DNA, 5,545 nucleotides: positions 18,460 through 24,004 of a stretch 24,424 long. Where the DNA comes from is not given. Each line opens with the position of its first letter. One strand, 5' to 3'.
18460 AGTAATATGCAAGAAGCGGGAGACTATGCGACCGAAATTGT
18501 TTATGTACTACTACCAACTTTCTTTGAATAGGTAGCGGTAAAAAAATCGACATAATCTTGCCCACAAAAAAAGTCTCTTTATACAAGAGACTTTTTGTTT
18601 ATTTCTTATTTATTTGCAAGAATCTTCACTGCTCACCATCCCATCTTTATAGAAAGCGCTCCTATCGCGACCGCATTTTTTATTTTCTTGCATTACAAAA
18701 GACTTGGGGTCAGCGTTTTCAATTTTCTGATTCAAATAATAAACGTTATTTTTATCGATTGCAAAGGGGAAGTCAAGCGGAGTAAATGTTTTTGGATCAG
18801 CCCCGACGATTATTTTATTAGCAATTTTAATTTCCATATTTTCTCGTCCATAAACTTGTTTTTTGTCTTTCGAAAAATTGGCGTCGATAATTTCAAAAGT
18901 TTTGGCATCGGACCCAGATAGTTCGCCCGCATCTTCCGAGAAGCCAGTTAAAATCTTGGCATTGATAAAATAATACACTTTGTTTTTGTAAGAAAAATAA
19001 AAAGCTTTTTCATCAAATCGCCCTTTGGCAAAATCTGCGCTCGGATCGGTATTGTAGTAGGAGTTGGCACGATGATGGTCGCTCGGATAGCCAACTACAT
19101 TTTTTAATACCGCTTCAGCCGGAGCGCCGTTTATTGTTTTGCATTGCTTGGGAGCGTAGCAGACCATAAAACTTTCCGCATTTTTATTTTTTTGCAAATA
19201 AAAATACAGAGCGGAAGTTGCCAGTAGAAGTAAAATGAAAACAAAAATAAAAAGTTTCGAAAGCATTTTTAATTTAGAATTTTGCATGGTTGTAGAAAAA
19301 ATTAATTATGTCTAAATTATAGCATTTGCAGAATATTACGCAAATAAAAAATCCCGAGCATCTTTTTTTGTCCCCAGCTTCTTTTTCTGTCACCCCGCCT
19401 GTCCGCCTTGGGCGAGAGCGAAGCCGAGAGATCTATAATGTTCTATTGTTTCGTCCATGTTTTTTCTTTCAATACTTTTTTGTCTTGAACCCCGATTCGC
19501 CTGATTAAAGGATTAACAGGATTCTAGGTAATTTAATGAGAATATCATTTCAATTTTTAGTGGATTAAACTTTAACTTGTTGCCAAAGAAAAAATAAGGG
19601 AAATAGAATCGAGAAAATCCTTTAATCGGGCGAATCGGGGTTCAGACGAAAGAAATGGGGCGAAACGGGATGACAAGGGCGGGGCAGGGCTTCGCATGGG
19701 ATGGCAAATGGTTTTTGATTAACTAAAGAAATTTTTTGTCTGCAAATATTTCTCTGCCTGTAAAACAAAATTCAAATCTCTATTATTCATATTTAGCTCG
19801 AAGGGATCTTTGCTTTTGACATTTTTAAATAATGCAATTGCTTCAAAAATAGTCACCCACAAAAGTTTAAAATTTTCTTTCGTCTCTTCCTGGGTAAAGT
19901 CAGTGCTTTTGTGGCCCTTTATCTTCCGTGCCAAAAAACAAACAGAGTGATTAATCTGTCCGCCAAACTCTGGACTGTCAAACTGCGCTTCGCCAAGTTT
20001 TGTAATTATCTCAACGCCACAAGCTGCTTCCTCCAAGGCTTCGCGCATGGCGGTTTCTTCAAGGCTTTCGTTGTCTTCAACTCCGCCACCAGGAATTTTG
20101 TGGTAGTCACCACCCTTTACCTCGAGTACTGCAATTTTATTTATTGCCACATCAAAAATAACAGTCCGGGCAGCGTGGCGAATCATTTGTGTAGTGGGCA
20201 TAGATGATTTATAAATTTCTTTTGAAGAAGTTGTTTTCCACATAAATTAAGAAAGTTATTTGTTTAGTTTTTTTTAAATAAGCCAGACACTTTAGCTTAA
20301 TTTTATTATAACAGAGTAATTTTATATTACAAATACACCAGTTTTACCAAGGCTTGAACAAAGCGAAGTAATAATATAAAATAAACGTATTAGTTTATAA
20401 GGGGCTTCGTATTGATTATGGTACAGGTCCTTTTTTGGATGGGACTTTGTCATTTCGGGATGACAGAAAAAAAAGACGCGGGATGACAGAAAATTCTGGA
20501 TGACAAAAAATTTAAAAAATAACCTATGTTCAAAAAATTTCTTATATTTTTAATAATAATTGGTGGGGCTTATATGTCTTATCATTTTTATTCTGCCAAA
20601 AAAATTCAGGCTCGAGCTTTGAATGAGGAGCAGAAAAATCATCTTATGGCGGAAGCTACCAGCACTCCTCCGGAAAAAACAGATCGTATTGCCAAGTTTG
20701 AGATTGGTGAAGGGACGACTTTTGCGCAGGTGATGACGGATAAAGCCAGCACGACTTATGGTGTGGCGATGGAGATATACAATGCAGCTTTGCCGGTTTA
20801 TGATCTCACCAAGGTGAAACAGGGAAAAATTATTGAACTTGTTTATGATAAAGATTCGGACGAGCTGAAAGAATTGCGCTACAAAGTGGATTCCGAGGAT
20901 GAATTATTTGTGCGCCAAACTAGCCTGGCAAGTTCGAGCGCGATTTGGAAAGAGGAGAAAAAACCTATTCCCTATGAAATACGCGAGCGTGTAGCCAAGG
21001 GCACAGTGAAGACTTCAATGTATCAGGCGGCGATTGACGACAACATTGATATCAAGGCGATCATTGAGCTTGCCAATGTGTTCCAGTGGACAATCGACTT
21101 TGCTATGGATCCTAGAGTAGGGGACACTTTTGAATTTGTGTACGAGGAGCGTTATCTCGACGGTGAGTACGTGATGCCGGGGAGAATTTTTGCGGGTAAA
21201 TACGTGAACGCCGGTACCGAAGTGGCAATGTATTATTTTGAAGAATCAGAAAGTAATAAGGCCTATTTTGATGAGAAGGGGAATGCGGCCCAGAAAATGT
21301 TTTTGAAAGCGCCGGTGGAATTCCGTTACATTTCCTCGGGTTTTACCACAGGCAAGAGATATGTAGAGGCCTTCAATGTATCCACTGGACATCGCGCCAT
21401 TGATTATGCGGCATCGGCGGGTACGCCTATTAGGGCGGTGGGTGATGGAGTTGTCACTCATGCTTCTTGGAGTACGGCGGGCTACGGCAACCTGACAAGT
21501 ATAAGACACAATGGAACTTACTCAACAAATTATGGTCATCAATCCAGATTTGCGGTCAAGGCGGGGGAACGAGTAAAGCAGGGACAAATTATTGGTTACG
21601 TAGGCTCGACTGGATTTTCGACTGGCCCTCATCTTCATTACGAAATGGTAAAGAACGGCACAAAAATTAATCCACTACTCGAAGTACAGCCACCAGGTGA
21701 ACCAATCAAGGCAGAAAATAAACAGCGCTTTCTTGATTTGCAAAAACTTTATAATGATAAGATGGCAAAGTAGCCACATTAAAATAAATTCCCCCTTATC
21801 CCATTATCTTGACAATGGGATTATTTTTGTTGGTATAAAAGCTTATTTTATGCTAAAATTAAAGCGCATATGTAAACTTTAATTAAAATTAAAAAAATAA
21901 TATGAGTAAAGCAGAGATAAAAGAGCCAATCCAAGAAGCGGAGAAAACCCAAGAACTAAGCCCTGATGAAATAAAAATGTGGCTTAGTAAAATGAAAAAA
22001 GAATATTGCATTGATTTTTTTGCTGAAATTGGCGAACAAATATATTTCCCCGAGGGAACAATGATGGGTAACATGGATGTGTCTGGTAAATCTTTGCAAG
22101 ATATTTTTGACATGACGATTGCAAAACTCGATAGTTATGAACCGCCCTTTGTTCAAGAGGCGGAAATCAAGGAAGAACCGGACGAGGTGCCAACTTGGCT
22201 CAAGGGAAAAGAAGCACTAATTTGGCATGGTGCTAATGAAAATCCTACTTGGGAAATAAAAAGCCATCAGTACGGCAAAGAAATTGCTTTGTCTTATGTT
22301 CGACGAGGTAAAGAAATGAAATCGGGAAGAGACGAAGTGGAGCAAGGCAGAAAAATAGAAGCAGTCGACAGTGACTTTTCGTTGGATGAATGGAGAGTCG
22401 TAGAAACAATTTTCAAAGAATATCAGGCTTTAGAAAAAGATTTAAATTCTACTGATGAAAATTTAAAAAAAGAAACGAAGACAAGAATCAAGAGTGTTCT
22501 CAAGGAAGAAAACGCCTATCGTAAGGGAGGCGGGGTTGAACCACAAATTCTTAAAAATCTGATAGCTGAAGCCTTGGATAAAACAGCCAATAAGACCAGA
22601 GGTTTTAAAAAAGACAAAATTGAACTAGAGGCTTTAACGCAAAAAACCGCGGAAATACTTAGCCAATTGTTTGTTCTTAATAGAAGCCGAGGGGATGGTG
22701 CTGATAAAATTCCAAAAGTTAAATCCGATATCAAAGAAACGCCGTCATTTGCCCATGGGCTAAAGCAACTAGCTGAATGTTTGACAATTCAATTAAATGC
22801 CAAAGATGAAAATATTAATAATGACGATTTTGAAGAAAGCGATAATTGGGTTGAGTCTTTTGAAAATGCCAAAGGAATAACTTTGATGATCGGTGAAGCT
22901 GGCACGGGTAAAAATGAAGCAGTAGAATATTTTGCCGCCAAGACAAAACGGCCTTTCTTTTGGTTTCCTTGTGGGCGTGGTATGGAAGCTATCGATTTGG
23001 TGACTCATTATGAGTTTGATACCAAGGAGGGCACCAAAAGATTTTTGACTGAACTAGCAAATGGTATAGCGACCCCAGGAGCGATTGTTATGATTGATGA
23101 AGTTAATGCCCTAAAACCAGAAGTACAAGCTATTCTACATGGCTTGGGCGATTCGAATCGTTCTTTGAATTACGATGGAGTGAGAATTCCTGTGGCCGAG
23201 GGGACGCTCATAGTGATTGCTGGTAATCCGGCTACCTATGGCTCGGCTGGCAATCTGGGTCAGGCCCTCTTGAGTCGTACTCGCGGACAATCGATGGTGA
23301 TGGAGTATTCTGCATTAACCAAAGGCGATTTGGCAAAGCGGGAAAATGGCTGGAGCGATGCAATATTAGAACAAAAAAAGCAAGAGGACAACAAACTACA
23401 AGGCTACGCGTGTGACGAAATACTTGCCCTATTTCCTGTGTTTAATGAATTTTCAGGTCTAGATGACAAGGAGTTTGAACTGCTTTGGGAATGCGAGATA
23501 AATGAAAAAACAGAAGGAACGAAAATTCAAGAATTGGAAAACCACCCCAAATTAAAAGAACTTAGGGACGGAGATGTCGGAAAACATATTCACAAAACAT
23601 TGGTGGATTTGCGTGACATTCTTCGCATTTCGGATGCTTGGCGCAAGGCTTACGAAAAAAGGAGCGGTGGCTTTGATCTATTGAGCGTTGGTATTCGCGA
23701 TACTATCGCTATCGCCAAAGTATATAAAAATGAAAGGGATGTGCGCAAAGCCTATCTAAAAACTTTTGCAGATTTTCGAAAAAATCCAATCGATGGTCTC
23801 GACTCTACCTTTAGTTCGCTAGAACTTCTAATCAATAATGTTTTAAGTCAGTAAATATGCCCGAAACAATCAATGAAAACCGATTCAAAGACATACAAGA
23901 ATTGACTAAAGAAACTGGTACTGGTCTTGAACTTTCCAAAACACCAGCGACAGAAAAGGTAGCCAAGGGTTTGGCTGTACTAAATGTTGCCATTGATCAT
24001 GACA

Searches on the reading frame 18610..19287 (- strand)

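Call 58: search_protein_families(library=pfam, proteins=[window:18610-19287:-], max_evalue=0.01)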
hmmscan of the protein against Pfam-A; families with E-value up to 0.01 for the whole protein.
window:18610-19287:- (225 aa): 1 family
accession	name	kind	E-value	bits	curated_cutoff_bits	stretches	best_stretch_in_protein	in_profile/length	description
PF13644.11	DKNYY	-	7.6e-13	49.7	25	1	148-213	3-77/141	DKNYY family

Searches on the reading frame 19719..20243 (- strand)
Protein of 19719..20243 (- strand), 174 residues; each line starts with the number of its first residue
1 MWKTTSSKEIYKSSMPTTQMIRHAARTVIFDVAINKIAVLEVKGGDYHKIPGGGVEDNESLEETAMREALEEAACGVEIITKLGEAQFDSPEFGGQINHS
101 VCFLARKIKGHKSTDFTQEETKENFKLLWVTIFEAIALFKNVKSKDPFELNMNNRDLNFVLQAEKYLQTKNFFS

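Call 58: search_protein_families(library=pfam, proteins=[window:19719-20243:-], max_evalue=0.01)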
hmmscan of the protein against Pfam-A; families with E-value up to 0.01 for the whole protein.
window:19719-20243:- (174 aa): 1 family
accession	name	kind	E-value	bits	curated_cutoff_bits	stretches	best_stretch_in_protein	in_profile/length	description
PF00293.34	NUDIX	-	1.6e-11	44.8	21.1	1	46-146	29-128/134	NUDIX domain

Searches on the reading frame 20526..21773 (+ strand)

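Call 58: search_protein_families(library=pfam, proteins=[window:20526-21773:+], max_evalue=0.01)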
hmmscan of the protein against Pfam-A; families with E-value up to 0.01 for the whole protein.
window:20526-21773:+ (415 aa): 2 families
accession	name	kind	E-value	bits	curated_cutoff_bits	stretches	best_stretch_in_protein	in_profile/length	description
PF01551.29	Peptidase_M23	-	5.8e-35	119.8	28.7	1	288-383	2-96/96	Peptidase family M23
PF19425.4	Csd3_N2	-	3.3e-05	24.3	27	1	153-273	5-120/122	Csd3 second domain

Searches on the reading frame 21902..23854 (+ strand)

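Call 58: search_protein_families(library=pfam, proteins=[window:21902-23854:+], max_evalue=0.01)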
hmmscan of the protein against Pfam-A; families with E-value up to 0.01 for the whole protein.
window:21902-23854:+ (650 aa): 5 families
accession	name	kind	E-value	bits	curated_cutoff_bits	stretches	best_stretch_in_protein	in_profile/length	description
PF07728.20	AAA_5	-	1.6e-16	61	22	1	328-459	3-138/139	AAA domain (dynein-related subfamily)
PF13401.12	AAA_22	-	0.0024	18.6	27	1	323-417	4-109/130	AAA domain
PF15456.11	Uds1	-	0.0038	17.9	28.8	0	159-263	15-105/123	Up-regulated During Septation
PF12774.13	AAA_6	-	0.0038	16.7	25.2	0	329-466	37-165/327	Hydrolytic ATP binding site of dynein motor region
PF00004.35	AAA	-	0.0045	17.9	21.2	0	328-408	2-73/131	ATPase family associated with various cellular activities (AAA)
